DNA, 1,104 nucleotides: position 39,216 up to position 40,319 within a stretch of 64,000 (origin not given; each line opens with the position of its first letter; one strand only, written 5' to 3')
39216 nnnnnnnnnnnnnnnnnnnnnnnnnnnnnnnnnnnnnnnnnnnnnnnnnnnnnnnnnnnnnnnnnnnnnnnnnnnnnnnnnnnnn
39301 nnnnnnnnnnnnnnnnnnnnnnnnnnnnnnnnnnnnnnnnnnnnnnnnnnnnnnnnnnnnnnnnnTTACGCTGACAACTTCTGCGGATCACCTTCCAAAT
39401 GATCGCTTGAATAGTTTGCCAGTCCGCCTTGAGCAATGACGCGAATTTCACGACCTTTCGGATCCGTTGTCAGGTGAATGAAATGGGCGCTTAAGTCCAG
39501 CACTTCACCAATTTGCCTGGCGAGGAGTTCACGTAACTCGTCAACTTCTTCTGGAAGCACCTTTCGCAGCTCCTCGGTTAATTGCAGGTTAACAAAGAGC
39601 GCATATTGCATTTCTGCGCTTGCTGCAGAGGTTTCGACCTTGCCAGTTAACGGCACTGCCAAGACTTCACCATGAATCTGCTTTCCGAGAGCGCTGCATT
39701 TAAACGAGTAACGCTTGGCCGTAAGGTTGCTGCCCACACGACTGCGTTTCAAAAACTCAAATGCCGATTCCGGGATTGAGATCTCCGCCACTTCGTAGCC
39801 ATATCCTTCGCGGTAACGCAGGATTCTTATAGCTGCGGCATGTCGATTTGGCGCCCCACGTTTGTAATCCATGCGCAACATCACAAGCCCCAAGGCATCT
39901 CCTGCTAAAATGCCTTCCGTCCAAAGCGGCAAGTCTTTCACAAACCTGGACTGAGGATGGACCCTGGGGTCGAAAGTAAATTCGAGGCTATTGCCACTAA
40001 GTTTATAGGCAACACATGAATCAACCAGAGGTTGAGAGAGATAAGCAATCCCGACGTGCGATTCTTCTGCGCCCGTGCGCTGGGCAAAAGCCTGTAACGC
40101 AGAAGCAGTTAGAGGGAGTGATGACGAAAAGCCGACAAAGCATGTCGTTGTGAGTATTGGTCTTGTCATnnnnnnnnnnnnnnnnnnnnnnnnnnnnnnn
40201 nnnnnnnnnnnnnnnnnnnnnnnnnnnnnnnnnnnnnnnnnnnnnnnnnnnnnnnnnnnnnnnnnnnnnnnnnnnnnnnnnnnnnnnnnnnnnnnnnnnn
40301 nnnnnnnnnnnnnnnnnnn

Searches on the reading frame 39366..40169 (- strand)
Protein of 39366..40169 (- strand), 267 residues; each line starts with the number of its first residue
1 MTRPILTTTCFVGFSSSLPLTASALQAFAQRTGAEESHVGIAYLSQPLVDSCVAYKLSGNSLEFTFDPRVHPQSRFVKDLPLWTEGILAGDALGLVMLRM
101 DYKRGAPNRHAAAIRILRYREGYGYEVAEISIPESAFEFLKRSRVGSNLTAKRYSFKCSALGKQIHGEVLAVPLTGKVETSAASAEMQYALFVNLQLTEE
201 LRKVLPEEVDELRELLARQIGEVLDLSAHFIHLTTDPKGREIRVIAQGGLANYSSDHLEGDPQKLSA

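Call 9: search_protein_families(library=pfam, proteins=[window:39366-40169:-], max_evalue=0.01)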
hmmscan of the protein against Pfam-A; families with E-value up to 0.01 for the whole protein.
window:39366-40169:- (267 aa): 0 families

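Call 11: find_encoding_contigs(protein=window:39366-40169:-, flank=10000, max_places=10)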
Protein window:39366-40169:- (267 aa): 1 contig read that carries it; 1 place shown.
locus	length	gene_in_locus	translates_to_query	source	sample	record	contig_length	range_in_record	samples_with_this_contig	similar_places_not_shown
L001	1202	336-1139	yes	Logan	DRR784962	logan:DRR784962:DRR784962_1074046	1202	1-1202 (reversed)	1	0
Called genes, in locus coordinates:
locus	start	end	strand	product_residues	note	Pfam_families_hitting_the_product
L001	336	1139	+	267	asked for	-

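Call 23: find_homologous_proteins(query=window:39366-40169:-, max_evalue=0.001)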
Query window:39366-40169:- (267 aa): 2 proteins with E <= 0.001 among 3165 candidates.
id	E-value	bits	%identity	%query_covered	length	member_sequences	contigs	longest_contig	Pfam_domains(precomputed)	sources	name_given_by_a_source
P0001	6.2e-171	584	100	100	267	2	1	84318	-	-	-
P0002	2.0e-55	206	44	98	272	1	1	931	-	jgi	jgi:hypothetical protein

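Call 26: find_encoding_contigs(protein=P0002, flank=10000)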
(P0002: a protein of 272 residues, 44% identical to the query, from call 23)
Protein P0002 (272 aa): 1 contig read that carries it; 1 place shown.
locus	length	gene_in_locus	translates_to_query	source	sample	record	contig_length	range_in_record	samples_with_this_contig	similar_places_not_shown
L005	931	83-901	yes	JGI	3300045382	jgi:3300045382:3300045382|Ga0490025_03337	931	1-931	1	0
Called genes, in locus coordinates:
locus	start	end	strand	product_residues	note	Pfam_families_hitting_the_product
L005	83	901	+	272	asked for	-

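Call 48: search_protein_families(library=padloc, proteins=[window:39366-40169:-, P0002], max_evalue=0.01)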
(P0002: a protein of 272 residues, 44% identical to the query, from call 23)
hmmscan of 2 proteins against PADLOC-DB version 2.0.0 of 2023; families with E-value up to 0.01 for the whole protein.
window:39366-40169:- (267 aa): 0 families

P0002 (272 aa): 0 families

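Call 49: search_protein_representatives(alignment_id=A1)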
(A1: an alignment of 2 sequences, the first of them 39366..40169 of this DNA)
Query: 2 sequences, 274 profile positions. Proteins with E-value up to 0.001 (for the whole library): 3; up to 1e-10: 3; up to 1e-30: 2. The best 3 are listed.
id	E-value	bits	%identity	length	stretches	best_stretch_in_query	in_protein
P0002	1.1e-156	536.3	-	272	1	1-274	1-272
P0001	1.3e-152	523.0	-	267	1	1-272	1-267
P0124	3.6e-29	118.1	-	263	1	3-261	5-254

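Call 51: find_encoding_contigs(protein=P0124, flank=10000)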
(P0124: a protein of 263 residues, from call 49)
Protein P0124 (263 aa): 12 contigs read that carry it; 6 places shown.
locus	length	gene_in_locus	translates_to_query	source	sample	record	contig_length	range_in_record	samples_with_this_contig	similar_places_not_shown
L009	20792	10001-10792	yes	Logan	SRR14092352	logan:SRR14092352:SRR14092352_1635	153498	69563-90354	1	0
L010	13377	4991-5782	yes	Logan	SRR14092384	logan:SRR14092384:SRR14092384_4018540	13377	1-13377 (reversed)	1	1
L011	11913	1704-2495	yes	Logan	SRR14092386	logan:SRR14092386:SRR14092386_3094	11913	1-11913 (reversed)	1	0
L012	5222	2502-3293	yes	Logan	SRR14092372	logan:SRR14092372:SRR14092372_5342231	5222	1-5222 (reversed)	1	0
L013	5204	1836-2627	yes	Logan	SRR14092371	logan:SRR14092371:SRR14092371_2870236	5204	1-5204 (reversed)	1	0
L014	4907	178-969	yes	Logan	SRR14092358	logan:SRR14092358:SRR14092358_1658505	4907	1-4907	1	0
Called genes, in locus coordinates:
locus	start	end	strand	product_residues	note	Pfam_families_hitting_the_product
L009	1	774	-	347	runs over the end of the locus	PF00195:Chal_sti_synt_N, PF08392:FAE1_CUT1_RppA, PF08545:ACP_syn_III (weak), PF02797:Chal_sti_synt_C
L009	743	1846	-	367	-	PF01494:FAD_binding_3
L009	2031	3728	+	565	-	PF13231:PMT_2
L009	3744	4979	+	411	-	PF05977:MFS_3, PF07690:MFS_1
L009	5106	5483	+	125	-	PF01355:HIPIP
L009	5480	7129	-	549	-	PF13231:PMT_2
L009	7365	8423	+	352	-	PF00583:Acetyltransf_1, PF13673:Acetyltransf_10 (weak), PF13508:Acetyltransf_7 (weak)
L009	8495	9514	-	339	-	PF01546:Peptidase_M20, PF07687:M20_dimer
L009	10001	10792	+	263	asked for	-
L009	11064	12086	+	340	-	PF13472:Lipase_GDSL_2 (weak)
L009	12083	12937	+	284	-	PF01261:AP_endonuc_2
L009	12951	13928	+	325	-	-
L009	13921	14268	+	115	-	-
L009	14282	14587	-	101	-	-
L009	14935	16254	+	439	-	PF00155:Aminotran_1_2, PF01212:Beta_elim_lyase (weak), PF01053:Cys_Met_Meta_PP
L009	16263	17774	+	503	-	PF01379:Porphobil_deam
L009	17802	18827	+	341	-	PF01208:URO-D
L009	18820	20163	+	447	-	PF04055:Radical_SAM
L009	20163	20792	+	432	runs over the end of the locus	PF00890:FAD_binding_2 (weak), PF01266:DAO, PF01593:Amino_oxidase, PF03486:HI0933_like (faint), PF13450:NAD_binding_8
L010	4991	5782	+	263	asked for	-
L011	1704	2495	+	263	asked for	-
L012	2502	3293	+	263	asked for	-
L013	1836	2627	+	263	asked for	-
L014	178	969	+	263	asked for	-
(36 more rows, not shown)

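Call 63: search_solved_structures(query=A4, max_evalue=10)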
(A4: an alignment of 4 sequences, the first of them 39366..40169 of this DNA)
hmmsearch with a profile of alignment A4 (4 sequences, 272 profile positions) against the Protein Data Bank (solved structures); distinct sequences matched with E-value up to 10: 3.
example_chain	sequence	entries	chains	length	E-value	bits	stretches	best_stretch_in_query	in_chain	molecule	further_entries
2mlb_A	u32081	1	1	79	0.09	15.1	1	198-255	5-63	redesigned ubiquitin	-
2lem_A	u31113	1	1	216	0.99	11.7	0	204-258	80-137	Apolipoprotein A-I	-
21vm_D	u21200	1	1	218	1.1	11.6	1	95-155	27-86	Phi92_gp129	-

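Call 68: predict_structure(alignment_id=A4)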
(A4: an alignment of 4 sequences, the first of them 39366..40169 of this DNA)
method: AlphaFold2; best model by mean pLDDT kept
length: 267 residues; sequences in the alignment: 4
mean_pLDDT: 59.4   pTM: 0.51
mean pLDDT of the five models: 59.4, 53.1, 48.8, 48.1, 41.5
residues with pLDDT >= 90: 0; 70-90: 70; 50-70: 137; < 50: 60
segments of 3 or more residues with pLDDT < 50: 1-21, 106-108, 121-124, 175-187, 234-239, 258-267
pLDDT, mean of each block of 10 residues (from residue 1): 33 33 54 56 56 76 74 76 79 68 54 71 60 77 57 69 69 46 44 60 62 73 64 49 53 51 30
secondary structure, 60 per line:
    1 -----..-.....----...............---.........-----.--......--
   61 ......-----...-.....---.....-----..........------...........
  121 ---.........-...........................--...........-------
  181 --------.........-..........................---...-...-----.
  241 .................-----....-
elements in order: E9-13 H18-32 E36-44 E53-58 E61-66 E76-80 H84-88 E94-103 E110-120 E124-132 H134-144 E145-160 E163-173 E189-197 H199-224 E232-234 H240-257 H263-266

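Call 71: fold_search(model_id=the predicted structure, library=pdb)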
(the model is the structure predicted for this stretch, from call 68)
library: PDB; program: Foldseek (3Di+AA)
matches with E <= 10: 911; with E <= 0.001: 5
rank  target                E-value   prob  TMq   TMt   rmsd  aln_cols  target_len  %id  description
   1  2dc4_A                6.7e-05  1.00  0.36  0.53   7.2       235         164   12  Structure of PH1012 protein from Pyrococcus Horikoshii OT3 (released 2006-06-28)
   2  7lbm_k                2.0e-04  1.00  0.35  0.46   7.1       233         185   10  Structure of the human Mediator-bound transcription pre-initiation complex (released 2021-03-24)
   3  5a60                  2.0e-04  1.00  0.39  0.27   8.3       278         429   12  Crystal structure of full-length E. coli ygiF in complex with tripolyphosphate and two magnesium ions (released 2015-08-05)
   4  3v85                  6.8e-04  1.00  0.41  0.51   8.0       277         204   11  1.9 Angstrom resolution crystal structure of the protein Q9SIY3 from Arabidopsis thaliana (released 2012-11-07)
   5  9umg_E                7.6e-04  0.98  0.35  0.27   9.4       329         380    8  Cryo-EM structure of VTC complex(Vtc5/Vtc4/Vtc3/Vtc1) (released 2026-01-21)
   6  7ui9_r                2.0e-03  0.77  0.28  0.29  15.7       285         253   10  Core Mediator-PICearly (Copy A) (released 2023-02-15)
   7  3typ_A                2.8e-03  0.99  0.31  0.48   6.8       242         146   12  The crystal structure of the inorganic triphosphatase NE1496 (released 2012-05-09)
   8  7emf_R                3.3e-03  0.99  0.39  0.50   6.5       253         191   11  Human Mediator (deletion of MED1-IDR) in a Tail-extended conformation (released 2021-05-05)
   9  2fbl_B                4.1e-03  0.98  0.26  0.41   7.9       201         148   12  The crystal structure of the hypothetical protein NE1496 (released 2005-12-20)
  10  8xjc_B                4.1e-03  0.14  0.13  0.12  21.8       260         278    8  a novel haemophore of of Riemerella anatipestifer (released 2025-06-25)
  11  5a65_A                4.3e-03  0.90  0.30  0.36  14.2       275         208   10  Crystal structure of mouse thiamine triphosphatase in complex with thiamine diphosphate, orthophosphate and magnesium  (released 2015-08-05)
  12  7ena_r                4.6e-03  0.97  0.33  0.40   7.6       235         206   11  TFIID-based PIC-Mediator holo-complex in pre-assembled state (pre-hPIC-MED) (released 2021-05-26)
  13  7nvr_e                5.1e-03  0.99  0.38  0.54   6.2       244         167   12  Human Mediator with RNA Polymerase II Pre-initiation complex (released 2021-05-05)
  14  5a65_B                5.4e-03  0.97  0.34  0.43   8.3       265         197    9  Crystal structure of mouse thiamine triphosphatase in complex with thiamine diphosphate, orthophosphate and magnesium  (released 2015-08-05)
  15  6v7z_A                6.8e-03  0.13  0.12  0.12  20.5       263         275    9  Human CD1d presenting alpha-Galactosylceramide in complex with VHH nanobody 1D22 (released 2020-09-16)
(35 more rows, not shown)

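Call 81: search_protein_families(library=phrogs, proteins=[window:39366-40169:-, P0002, P0124], max_evalue=0.01)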
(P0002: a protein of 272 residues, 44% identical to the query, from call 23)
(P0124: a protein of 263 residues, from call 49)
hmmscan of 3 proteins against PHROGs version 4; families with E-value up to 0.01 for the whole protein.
window:39366-40169:- (267 aa): 0 families

P0002 (272 aa): 0 families

P0124 (263 aa): 0 families

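Call 82: search_protein_families(library=ncbifam, proteins=[window:39366-40169:-, P0002, P0124], max_evalue=0.01)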
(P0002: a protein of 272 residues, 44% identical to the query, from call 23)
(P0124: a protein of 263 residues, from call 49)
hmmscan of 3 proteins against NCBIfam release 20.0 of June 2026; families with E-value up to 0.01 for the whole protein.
window:39366-40169:- (267 aa): 0 families

P0002 (272 aa): 0 families

P0124 (263 aa): 0 families
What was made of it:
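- Tried and rejected: Pfam, NCBIfam, PHROGs, PADLOC and PDB sequence searches on the proteins found nothing (calls 9, 48, 63, 81, 82).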

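Call 85: fold_search(model_id=the predicted structure, library=viral)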
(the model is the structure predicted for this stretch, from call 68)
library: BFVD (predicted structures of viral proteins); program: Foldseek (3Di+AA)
matches with E <= 10: 715; with E <= 0.001: 7
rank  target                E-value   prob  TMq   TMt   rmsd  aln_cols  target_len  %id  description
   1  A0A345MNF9            1.5e-05  1.00  0.34  0.48   7.7       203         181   11  (no name in the UniProt tables at hand)
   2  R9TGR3                1.9e-05  1.00  0.41  0.41   6.0       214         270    9  CYTH domain-containing protein [Vibrio phage nt-1]
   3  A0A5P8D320            6.2e-05  1.00  0.41  0.54   6.7       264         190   10  (no name in the UniProt tables at hand)
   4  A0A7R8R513            1.6e-04  1.00  0.35  0.47   7.7       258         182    8  Uncharacterized protein [Klebsiella phage vB_KvM-Eowyn]
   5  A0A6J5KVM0            1.6e-04  1.00  0.39  0.21  13.8       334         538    8  PolyPPase_VTC_like domain containing protein [uncultured Caudovirales phage]
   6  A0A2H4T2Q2            2.5e-04  0.99  0.34  0.28  14.1       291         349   10  GrBNV gp43-like protein [Tomelloso virus]
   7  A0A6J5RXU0            4.7e-04  1.00  0.32  0.46   9.5       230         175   11  CYTH domain containing protein [uncultured Caudovirales phage]
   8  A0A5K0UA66            1.3e-03  1.00  0.50  0.57   9.3       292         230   13  CYTH domain-containing protein [Yasminevirus sp. GU-2018]
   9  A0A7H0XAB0            1.3e-03  0.97  0.33  0.21  13.2       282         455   11  (no name in the UniProt tables at hand)
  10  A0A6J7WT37            1.8e-03  1.00  0.36  0.48   6.8       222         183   10  CYTH domain containing protein [uncultured Caudovirales phage]
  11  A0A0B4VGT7            3.2e-03  0.96  0.31  0.25   9.3       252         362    8  Uncharacterized protein [Tipula oleracea nudivirus]
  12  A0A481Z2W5            4.0e-03  0.97  0.33  0.10   8.3       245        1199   11  mRNA 5'-phosphatase [Pithovirus LCPAC101]
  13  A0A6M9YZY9            5.0e-03  0.12  0.12  0.14  18.0       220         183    9  (no name in the UniProt tables at hand)
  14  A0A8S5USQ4            5.3e-03  0.96  0.34  0.12  10.8       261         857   12  Uncharacterized protein [Myoviridae sp. ctijX18]
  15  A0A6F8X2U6            6.7e-03  0.16  0.15  0.07  21.0       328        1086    8  Early transcription factor large subunit-like protein [Lymphocystis disease virus 2]
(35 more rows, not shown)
